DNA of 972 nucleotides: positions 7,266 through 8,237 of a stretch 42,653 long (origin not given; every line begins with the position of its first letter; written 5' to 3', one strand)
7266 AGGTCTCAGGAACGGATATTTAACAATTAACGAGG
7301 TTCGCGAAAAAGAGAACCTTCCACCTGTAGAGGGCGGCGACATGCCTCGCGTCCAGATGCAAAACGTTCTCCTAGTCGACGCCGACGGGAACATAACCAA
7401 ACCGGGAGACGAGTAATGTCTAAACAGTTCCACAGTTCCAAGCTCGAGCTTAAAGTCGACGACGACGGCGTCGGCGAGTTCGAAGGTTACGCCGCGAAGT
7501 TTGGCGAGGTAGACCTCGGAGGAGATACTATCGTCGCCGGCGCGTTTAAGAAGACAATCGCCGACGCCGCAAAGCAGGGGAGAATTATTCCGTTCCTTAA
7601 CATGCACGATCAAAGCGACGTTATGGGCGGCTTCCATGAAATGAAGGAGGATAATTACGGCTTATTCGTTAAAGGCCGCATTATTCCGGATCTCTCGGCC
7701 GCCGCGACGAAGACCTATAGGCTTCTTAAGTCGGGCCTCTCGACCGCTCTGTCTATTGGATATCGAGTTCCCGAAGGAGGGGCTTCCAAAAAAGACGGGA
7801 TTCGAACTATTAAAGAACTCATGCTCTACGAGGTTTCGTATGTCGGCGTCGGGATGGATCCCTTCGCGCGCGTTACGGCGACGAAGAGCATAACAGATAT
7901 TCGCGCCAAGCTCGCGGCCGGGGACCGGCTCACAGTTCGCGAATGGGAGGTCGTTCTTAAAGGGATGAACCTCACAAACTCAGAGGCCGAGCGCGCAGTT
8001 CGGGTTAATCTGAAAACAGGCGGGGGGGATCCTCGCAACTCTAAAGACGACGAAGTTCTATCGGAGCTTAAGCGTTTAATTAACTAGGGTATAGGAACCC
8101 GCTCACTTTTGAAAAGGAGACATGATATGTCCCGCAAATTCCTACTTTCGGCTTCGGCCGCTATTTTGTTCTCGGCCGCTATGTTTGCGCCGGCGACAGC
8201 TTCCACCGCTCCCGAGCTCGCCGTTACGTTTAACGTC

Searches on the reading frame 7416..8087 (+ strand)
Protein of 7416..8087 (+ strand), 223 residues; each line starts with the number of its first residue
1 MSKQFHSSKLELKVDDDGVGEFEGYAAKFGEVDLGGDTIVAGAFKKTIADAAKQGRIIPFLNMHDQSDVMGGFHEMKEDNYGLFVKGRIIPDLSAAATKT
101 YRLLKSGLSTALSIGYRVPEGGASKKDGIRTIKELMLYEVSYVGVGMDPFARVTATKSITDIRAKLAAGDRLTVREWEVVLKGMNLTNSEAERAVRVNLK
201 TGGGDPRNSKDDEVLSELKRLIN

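Call 4: search_protein_families(library=pfam, proteins=[window:7416-8087:+], max_evalue=1)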
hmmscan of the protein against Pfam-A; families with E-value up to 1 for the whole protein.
window:7416-8087:+ (223 aa): 1 family
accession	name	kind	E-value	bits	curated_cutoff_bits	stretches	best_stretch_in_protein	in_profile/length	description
PF04586.22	Peptidase_S78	-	1.5e-22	80.9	21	1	10-157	3-157/165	Caudovirus prohead serine protease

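Call 7: search_protein_families(library=phrogs, proteins=[window:7416-8087:+], max_evalue=0.001)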
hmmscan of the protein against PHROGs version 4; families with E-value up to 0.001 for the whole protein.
window:7416-8087:+ (223 aa): 9 families
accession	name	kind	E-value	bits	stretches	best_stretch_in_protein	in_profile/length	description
phrog_80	-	head and packaging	2.5e-39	137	1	1-184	215-409/607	head maturation protease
phrog_3244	-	head and packaging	5.4e-25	89.8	1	4-211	12-237/326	head maturation protease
phrog_617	-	head and packaging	4.1e-13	50.1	1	49-166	52-170/626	major head protein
phrog_9644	-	head and packaging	3.5e-12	47.3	1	12-159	155-310/341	head maturation protease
phrog_36211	-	head and packaging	1e-08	35.6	1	27-143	33-151/378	head maturation protease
phrog_13042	-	head and packaging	4.5e-07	30.3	1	37-143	50-161/386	major head protein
phrog_3270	-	head and packaging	1.8e-05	24.6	1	20-157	5-130/603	head maturation protease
phrog_4523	-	head and packaging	0.00021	21.1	1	55-159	71-178/644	major head and protease protein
phrog_21715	-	unknown function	0.00035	21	1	12-158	11-144/381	-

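Call 62: search_protein_families(library=padloc, proteins=[window:7416-8087:+], max_evalue=0.1)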
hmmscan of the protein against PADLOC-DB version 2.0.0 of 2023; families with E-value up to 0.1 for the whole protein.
window:7416-8087:+ (223 aa): 0 families

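Call 67: find_encoding_contigs(protein=window:7416-8087:+, flank=3000, max_places=6)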
Protein window:7416-8087:+ (223 aa): 4 contigs read that carry it; 1 place shown.
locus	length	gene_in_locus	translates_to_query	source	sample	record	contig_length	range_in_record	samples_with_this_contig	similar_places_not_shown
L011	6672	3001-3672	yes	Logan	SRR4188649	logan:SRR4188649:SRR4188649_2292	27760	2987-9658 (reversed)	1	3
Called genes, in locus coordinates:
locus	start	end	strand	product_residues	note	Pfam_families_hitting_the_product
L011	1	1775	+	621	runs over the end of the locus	PF03354:TerL_ATPase, PF20441:TerL_nuclease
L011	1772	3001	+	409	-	PF04860:Phage_portal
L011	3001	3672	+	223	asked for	PF04586:Peptidase_S78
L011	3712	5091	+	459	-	PF05065:Phage_capsid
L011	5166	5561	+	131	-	-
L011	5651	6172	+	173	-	PF05135:Phage_connect_1, PF24163:HCP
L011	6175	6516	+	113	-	PF05521:Phage_HCP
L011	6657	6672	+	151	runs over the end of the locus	-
